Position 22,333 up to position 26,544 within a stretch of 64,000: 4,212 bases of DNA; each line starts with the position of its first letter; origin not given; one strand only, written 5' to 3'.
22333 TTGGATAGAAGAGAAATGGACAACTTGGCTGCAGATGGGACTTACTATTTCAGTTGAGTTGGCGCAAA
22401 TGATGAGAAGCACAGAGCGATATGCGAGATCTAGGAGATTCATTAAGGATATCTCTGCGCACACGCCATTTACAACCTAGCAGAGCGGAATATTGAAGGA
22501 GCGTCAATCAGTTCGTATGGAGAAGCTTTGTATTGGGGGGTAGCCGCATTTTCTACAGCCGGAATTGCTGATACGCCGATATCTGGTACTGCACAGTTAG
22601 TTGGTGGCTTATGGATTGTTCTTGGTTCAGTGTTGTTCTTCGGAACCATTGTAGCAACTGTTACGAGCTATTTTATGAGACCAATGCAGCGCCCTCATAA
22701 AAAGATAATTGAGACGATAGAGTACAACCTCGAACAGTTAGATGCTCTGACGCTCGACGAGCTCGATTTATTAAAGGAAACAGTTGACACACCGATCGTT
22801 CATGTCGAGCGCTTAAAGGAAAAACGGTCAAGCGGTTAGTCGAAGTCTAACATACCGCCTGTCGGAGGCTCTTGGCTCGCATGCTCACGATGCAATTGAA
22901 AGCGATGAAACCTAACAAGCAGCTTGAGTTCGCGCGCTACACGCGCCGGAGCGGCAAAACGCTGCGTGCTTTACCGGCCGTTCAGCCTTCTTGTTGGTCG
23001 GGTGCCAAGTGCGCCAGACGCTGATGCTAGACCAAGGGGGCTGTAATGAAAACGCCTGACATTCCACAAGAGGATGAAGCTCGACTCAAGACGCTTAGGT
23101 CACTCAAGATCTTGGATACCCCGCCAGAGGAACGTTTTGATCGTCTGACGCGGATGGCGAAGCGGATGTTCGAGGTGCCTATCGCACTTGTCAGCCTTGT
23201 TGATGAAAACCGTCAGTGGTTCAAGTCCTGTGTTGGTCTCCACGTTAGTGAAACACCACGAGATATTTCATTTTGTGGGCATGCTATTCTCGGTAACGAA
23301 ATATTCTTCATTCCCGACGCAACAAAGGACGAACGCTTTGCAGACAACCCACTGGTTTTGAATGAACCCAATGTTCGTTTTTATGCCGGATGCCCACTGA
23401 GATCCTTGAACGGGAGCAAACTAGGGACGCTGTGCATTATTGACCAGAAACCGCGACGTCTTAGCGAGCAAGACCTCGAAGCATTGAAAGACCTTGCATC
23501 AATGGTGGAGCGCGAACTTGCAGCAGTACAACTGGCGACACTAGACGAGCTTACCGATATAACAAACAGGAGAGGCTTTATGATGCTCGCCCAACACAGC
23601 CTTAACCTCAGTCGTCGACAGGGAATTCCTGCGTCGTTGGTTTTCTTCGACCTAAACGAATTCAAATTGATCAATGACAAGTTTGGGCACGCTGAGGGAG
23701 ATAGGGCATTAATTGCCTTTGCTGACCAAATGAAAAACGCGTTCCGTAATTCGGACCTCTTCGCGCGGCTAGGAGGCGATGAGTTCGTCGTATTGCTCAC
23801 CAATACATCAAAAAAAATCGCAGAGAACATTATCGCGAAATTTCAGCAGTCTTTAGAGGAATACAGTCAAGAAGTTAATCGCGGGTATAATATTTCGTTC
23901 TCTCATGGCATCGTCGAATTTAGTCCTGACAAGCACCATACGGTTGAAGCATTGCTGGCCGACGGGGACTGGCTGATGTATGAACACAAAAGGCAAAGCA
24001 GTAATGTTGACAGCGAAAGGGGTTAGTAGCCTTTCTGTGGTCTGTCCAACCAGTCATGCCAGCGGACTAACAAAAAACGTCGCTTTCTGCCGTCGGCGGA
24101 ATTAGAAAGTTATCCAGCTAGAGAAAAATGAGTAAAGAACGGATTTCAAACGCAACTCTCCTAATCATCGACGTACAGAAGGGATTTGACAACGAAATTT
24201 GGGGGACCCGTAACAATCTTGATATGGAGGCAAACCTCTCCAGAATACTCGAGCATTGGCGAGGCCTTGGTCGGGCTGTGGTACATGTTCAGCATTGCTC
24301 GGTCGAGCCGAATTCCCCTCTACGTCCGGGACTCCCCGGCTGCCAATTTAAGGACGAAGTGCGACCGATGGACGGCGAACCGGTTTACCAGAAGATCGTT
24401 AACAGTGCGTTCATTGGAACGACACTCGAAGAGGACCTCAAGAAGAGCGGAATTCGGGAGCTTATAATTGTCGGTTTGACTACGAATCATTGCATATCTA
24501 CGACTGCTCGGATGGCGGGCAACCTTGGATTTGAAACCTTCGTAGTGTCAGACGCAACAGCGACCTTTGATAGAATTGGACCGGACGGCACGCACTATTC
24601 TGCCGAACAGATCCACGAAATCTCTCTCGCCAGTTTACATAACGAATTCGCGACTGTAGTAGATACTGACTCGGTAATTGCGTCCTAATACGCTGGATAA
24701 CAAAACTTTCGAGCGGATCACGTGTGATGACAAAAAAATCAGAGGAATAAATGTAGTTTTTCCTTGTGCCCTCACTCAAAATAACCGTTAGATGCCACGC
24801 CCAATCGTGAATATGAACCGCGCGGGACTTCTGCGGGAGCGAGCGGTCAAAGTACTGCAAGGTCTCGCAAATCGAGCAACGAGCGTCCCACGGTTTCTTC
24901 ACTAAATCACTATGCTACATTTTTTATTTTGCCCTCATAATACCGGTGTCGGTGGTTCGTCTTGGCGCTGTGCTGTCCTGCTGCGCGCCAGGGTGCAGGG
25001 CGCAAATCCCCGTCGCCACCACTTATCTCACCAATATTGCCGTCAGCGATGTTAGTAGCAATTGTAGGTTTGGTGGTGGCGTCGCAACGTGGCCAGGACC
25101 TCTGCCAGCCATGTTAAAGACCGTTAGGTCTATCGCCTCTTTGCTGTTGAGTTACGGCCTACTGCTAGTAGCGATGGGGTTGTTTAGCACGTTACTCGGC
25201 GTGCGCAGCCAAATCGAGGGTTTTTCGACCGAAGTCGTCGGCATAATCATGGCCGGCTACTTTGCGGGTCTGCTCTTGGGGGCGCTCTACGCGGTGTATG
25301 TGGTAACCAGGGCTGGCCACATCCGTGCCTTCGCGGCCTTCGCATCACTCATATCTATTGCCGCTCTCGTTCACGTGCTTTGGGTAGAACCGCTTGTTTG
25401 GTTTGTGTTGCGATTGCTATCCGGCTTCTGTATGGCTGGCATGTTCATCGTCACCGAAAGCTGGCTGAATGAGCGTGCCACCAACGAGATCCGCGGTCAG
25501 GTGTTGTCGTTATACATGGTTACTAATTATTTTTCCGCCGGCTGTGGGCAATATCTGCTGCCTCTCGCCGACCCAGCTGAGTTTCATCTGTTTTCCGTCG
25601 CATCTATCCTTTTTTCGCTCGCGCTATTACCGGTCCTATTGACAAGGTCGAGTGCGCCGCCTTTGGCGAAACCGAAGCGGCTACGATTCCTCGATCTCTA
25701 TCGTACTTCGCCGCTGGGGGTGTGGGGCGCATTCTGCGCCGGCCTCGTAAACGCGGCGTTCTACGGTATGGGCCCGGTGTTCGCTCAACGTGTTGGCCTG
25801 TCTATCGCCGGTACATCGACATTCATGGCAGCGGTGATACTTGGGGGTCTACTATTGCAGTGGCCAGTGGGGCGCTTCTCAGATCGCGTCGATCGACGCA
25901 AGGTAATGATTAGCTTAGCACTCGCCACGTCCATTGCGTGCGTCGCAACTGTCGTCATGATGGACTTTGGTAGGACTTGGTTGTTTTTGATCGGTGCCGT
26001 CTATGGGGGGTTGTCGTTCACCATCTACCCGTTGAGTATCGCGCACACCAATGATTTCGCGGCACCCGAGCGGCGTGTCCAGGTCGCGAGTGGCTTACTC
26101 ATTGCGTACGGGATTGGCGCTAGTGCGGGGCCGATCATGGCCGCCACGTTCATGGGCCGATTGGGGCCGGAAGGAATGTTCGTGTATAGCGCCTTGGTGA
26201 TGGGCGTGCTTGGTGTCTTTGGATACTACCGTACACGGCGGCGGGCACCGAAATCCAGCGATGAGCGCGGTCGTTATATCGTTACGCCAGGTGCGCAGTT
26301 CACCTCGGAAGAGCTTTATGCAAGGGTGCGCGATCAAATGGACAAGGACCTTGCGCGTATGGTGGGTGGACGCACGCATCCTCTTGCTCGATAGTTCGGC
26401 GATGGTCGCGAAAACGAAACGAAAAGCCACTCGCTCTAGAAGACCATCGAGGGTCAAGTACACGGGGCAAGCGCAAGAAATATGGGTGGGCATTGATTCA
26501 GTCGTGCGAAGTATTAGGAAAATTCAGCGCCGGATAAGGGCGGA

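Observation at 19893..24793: Integron-type gene-cassette array lacking an integrase (CALIN-like) embedded in the tRNA-Met island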

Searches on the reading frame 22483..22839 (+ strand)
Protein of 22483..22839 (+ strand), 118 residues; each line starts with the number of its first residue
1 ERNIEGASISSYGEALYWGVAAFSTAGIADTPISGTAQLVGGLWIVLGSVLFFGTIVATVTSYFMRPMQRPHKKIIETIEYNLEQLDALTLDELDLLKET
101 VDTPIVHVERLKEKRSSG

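Call 7: search_protein_families(library=pfam, proteins=[window:22528-22839:+], max_evalue=0.01)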
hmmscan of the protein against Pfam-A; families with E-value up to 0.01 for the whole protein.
window:22528-22839:+ (103 aa): 0 families

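Call 65: search_protein_families(library=pfam, proteins=[window:22483-22839:+], max_evalue=0.1)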
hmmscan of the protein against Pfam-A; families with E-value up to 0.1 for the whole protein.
window:22483-22839:+ (118 aa): 3 families
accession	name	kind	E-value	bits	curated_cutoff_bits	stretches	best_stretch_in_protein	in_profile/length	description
PF00520.37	Ion_trans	-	0.0061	16.2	25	1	8-65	170-234/241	Ion transport protein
PF07885.22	Ion_trans_2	-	0.019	15.3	22.5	1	9-62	22-75/79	Ion channel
PF14163.11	SieB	-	0.034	14.2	26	1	42-103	32-92/147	Super-infection exclusion protein B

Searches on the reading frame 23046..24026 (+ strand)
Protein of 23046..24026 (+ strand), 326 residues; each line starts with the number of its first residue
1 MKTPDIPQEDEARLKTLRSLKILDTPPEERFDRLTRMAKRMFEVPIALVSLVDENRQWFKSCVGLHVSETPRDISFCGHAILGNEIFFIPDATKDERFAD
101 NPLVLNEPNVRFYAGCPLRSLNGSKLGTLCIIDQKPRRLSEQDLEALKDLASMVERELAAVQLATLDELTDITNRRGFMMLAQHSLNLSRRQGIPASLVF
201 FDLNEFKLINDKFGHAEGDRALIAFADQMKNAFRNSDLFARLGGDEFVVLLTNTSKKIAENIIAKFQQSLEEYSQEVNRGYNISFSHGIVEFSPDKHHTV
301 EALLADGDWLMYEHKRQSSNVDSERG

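Call 7: search_protein_families(library=pfam, proteins=[window:23046-24026:+], max_evalue=0.01)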
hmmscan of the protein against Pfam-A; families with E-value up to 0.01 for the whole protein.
window:23046-24026:+ (326 aa): 4 families
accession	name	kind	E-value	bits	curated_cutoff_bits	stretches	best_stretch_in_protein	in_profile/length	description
PF00990.26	GGDEF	-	2e-38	132.1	23.8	1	164-320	1-160/161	Diguanylate cyclase, GGDEF domain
PF01590.32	GAF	-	5.8e-19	69.4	22.4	1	27-157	2-132/133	GAF domain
PF13185.12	GAF_2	-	8.7e-09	36.1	28.6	1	26-154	3-131/136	GAF domain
PF06193.16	Orthopox_A5L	-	0.007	16.3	25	0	127-179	197-254/273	Orthopoxvirus A5L protein-like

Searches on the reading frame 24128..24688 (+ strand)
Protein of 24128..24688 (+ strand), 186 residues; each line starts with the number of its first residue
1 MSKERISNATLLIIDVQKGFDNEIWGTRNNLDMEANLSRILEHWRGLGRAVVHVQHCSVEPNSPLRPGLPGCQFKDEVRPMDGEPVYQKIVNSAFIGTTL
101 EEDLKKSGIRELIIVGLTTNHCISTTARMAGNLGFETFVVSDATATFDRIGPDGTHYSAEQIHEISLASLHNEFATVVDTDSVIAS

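Call 7: search_protein_families(library=pfam, proteins=[window:24128-24688:+], max_evalue=0.01)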
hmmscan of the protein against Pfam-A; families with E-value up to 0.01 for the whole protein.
window:24128-24688:+ (186 aa): 1 family
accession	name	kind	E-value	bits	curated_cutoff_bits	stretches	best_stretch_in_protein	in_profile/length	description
PF00857.26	Isochorismatase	-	5.3e-33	115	27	1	10-181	2-174/175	Isochorismatase domain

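Call 9: find_encoding_contigs(protein=window:24128-24688:+, flank=10000, max_places=10)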
Protein window:24128-24688:+ (186 aa): 3 contigs read that carry it; 3 places shown.
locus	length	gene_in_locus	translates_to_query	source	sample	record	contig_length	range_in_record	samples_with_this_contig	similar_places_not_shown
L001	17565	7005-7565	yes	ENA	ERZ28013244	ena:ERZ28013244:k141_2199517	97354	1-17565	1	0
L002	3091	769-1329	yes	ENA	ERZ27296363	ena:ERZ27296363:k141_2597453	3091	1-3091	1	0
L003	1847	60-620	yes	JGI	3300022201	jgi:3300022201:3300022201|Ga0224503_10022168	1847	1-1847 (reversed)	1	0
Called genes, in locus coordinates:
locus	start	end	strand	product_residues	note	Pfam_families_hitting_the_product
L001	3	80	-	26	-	?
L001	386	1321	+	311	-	PF00795:CN_hydrolase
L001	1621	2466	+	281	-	PF13483:Lactamase_B_3 (weak)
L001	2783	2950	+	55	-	-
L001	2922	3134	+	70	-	PF13602:ADH_zinc_N_2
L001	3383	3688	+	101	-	PF01022:HTH_5 (weak), PF21476:PF0610-like_N, PF23470:Zn_ribbon_PF0610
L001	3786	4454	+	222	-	PF00702:Hydrolase, PF13419:HAD_2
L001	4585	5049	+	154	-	-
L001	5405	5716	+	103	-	-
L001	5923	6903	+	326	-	PF01590:GAF, PF13185:GAF_2, PF00990:GGDEF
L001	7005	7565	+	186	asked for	PF00857:Isochorismatase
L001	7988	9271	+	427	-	PF00083:Sugar_tr (weak), PF07690:MFS_1, PF06779:MFS_4, PF07690:MFS_1, PF05977:MFS_3 (weak)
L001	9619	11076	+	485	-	PF01935:DUF87, PF05872:HerA_C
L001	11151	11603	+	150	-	PF11948:DUF3465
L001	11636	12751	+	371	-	PF01545:Cation_efflux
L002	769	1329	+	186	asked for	PF00857:Isochorismatase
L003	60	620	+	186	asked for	PF00857:Isochorismatase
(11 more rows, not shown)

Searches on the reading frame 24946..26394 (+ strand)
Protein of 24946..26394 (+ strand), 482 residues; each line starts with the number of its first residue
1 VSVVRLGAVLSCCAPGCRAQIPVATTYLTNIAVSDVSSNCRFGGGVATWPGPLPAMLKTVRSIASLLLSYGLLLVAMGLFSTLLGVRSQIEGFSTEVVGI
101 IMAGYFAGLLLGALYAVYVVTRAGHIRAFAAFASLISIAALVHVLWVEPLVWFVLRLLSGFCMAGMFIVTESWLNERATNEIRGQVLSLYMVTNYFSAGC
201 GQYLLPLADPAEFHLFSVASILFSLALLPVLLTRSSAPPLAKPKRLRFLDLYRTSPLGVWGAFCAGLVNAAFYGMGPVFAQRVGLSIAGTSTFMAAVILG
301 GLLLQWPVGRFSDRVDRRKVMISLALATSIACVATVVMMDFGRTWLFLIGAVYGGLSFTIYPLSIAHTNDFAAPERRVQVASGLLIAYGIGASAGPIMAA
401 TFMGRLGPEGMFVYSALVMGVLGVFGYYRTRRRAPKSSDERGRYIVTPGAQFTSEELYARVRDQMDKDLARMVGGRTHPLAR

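Call 8: search_protein_families(library=pfam, proteins=[window:24946-26394:+], max_evalue=0.01)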
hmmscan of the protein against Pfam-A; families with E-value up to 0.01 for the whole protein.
window:24946-26394:+ (482 aa): 4 families
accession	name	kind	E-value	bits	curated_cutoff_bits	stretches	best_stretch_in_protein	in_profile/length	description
PF07690.21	MFS_1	-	4.9e-35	121.5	33.4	2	261-441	4-185/347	Major Facilitator Superfamily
PF06779.20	MFS_4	-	2.1e-08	34.4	26.3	1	87-407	19-343/364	Uncharacterised MFS-type transporter YbfB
PF00083.30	Sugar_tr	-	1.3e-06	28.1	22.3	1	94-193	44-146/452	Sugar (and other) transporter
PF12832.13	MFS_1_like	-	0.003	17.1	25.2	0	61-199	212-350/373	MFS_1 like family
